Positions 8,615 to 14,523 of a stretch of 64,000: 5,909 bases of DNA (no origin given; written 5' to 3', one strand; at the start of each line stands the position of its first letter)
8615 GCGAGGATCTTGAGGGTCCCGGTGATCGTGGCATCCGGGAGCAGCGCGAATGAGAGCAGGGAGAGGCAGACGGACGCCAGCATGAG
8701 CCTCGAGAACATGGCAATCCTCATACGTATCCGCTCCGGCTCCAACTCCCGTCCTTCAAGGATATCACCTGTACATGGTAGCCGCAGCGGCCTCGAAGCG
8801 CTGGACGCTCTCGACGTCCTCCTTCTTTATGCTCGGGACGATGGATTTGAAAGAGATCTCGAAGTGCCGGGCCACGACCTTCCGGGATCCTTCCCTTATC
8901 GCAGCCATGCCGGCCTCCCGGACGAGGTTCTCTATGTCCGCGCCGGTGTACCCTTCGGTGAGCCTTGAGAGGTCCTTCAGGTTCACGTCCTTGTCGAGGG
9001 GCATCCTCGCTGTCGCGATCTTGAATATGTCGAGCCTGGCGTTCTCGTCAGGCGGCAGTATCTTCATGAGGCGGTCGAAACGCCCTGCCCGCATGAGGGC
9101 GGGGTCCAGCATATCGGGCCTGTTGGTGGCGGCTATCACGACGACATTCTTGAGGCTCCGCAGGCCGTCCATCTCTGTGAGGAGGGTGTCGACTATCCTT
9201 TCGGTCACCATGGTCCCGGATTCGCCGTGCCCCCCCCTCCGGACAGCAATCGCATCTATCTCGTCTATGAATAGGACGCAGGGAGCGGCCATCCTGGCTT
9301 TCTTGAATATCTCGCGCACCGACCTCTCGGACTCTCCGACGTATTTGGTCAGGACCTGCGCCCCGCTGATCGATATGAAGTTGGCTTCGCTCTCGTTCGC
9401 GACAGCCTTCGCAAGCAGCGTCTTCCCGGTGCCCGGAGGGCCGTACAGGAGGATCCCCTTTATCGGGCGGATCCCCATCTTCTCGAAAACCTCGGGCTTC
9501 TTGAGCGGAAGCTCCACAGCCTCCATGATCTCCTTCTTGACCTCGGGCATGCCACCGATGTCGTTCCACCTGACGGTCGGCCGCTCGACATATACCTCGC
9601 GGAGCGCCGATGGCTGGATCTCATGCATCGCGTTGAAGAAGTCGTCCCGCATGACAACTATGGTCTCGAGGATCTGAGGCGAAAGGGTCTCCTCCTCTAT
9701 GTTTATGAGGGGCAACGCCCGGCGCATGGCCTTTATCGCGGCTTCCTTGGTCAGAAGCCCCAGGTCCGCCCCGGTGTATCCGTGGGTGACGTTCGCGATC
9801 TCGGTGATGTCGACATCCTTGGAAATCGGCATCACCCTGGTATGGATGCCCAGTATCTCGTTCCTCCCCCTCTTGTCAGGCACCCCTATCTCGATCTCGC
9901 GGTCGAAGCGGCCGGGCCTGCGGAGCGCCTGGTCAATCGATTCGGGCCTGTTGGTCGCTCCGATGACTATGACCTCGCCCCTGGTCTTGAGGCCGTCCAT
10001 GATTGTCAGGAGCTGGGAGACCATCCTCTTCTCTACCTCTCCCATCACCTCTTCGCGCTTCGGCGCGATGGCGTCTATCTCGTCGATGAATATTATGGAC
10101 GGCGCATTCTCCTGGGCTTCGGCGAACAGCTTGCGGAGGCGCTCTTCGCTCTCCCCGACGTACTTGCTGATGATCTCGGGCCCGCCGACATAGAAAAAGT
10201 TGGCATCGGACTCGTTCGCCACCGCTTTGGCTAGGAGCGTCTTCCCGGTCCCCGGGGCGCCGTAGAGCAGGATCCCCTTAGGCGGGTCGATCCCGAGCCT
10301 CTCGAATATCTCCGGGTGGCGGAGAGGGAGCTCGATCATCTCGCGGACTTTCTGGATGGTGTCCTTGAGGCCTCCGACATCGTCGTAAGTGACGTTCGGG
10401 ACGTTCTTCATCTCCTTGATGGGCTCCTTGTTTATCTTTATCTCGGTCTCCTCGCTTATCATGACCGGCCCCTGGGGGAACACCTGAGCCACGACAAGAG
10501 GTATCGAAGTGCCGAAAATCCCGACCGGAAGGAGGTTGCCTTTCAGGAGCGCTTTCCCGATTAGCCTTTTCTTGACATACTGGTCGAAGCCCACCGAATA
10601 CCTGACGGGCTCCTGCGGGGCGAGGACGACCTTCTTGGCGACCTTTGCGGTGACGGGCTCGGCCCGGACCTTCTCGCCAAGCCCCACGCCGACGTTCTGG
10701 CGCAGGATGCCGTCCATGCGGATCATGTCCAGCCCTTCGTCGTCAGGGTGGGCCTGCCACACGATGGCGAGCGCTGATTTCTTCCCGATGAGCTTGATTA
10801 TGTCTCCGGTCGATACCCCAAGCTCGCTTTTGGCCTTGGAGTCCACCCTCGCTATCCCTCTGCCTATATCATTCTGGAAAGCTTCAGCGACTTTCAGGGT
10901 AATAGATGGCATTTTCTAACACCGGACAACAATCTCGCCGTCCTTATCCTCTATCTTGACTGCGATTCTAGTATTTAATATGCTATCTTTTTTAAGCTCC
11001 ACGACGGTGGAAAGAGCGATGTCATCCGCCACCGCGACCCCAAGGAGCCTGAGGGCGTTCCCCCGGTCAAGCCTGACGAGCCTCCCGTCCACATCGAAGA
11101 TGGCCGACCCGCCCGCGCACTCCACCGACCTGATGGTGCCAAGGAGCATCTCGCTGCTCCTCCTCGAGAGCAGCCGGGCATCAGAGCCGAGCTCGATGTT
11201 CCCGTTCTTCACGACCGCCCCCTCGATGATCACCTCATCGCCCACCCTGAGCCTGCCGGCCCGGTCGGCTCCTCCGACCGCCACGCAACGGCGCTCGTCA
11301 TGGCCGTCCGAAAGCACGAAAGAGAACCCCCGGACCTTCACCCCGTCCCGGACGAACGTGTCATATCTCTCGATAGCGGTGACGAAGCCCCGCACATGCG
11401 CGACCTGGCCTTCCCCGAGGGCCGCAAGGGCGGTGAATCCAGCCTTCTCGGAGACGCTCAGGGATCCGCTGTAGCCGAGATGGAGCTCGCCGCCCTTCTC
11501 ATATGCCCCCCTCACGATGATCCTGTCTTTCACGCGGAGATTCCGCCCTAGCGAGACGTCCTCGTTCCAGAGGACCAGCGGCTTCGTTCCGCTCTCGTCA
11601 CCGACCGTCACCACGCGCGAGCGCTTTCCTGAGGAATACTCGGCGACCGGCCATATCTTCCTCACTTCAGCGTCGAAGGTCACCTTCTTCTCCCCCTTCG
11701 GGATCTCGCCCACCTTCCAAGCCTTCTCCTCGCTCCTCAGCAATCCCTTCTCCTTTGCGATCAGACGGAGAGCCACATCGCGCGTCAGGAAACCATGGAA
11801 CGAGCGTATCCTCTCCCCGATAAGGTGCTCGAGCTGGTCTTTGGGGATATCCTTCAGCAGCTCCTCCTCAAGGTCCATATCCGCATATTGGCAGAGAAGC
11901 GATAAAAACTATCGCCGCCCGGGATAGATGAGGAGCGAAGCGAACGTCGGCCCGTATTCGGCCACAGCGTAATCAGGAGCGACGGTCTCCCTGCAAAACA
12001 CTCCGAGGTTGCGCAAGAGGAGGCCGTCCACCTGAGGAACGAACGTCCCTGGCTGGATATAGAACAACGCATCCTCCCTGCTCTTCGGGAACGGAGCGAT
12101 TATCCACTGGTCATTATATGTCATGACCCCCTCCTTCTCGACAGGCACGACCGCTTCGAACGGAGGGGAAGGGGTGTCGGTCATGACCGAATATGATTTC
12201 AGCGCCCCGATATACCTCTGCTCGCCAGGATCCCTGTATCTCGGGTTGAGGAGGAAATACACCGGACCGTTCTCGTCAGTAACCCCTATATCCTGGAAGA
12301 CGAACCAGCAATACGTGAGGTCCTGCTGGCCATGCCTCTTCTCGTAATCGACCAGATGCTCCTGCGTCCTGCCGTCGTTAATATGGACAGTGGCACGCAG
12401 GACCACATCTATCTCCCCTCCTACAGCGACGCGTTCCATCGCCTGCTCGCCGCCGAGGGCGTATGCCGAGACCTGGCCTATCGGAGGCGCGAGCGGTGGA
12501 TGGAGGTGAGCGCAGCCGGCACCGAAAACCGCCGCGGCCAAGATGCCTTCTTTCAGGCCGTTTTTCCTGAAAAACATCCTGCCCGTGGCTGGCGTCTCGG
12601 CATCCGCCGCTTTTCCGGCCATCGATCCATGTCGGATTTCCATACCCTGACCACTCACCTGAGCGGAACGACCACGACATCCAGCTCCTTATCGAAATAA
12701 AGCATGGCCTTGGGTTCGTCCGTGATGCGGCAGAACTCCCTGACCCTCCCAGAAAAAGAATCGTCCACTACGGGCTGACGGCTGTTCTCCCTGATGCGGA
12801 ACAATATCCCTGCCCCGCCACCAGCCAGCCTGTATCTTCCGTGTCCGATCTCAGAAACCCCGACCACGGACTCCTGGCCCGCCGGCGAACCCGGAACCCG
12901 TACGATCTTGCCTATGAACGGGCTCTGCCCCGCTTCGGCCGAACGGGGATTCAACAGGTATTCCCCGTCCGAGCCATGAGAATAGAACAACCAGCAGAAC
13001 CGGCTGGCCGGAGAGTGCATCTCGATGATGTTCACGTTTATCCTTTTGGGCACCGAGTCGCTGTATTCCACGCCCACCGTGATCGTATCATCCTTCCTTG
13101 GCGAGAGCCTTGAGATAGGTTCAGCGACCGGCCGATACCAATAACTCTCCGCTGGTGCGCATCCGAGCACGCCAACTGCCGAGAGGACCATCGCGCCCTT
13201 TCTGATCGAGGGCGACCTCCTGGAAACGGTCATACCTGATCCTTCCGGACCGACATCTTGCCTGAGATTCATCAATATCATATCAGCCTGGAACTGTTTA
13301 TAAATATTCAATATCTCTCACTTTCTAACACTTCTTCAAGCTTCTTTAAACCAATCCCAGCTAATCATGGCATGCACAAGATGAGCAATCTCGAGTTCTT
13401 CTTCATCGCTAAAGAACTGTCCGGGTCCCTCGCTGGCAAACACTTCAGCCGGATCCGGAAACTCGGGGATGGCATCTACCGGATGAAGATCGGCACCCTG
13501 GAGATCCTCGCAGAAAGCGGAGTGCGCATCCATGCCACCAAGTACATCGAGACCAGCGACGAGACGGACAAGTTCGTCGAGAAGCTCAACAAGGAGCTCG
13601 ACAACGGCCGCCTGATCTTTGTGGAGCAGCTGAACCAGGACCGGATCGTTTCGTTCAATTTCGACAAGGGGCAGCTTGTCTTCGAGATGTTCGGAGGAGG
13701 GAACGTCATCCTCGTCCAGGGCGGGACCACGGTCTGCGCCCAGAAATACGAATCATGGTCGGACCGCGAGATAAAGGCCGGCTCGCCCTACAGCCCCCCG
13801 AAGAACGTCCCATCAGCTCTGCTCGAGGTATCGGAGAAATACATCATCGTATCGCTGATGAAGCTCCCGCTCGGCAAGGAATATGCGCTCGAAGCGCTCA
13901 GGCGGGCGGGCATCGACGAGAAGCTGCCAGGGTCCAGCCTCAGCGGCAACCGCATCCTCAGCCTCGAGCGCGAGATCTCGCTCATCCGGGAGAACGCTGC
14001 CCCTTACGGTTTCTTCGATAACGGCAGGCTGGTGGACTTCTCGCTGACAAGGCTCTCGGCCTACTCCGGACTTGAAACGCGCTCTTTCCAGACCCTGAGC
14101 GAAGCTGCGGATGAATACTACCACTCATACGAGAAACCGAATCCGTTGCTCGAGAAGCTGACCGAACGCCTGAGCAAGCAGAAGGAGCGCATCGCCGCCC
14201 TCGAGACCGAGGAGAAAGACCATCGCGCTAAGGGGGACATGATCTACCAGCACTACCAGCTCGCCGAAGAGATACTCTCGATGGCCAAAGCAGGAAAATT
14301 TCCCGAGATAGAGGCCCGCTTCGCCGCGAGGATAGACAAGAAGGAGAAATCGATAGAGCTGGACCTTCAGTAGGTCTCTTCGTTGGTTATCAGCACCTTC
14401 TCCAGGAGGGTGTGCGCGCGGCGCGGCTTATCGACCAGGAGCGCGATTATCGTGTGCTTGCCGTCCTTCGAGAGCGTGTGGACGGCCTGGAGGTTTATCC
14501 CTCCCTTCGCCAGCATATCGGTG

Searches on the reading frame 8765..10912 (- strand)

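Call 63: search_protein_families(library=pfam, proteins=[window:8765-10912:-], max_evalue=0.01)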
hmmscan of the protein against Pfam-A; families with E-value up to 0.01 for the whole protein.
window:8765-10912:- (715 aa): 50 families (the best 25 are shown)
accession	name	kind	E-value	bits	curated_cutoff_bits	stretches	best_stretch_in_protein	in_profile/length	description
PF00004.35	AAA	-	4.9e-99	328.3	21.2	2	214-343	1-130/131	ATPase family associated with various cellular activities (AAA)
PF17862.7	AAA_lid_3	-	6.4e-32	109.1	27.2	2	642-685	1-44/45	AAA+ lid domain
PF02359.24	CDC48_N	-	3.5e-26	91.6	35.1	1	5-88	1-84/85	Cell division protein 48 (CDC48), N-terminal domain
PF05496.18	RuvB_N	-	2.9e-17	63.3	27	2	213-297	35-112/159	Holliday junction DNA helicase RuvB P-loop domain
PF13191.12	AAA_16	-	1.8e-13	51.8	32.6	2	203-316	16-137/167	AAA ATPase domain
PF02933.23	CDC48_2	-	1.4e-12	47.5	22.4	1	108-167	5-64/64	Cell division protein 48 (CDC48), domain 2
PF13401.12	AAA_22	-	5.7e-12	46.5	27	0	487-521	8-37/130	AAA domain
PF07728.20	AAA_5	-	5.9e-12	46.2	22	2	214-332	2-137/139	AAA domain (dynein-related subfamily)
PF13173.12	AAA_14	-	2.6e-11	44.1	27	2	214-299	5-79/129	AAA domain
PF07724.20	AAA_2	-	1.7e-10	41.6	27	2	214-307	6-101/166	AAA domain (Cdc48 subfamily)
PF06068.19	TIP49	-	2.2e-09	37.4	23.8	1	485-538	51-105/347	TIP49 P-loop domain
PF13521.12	AAA_28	-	2.8e-08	34.6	27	1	214-265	2-49/164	AAA domain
PF13671.12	AAA_33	-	4.8e-08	33.8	27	0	487-597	2-79/143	AAA domain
PF00910.28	RNA_helicase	-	2.8e-07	31.4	21.5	0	487-512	1-26/105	RNA helicase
PF01695.23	IstB_IS21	-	3.6e-07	30.3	24.1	1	485-552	93-162/238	IstB-like ATP binding protein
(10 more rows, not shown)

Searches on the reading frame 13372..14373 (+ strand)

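Call 63: search_protein_families(library=pfam, proteins=[window:13372-14373:+], max_evalue=0.01)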
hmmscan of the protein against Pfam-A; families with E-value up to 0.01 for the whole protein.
window:13372-14373:+ (333 aa): 2 families
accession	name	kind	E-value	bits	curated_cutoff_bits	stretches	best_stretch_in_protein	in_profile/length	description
PF05833.16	NFACT_N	-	9e-25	87.8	31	1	13-304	9-345/456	NFACT N-terminal and middle domains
PF19111.5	DUF5798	-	5.5e-05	23.7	27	1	236-286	7-57/89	Family of unknown function (DUF5798)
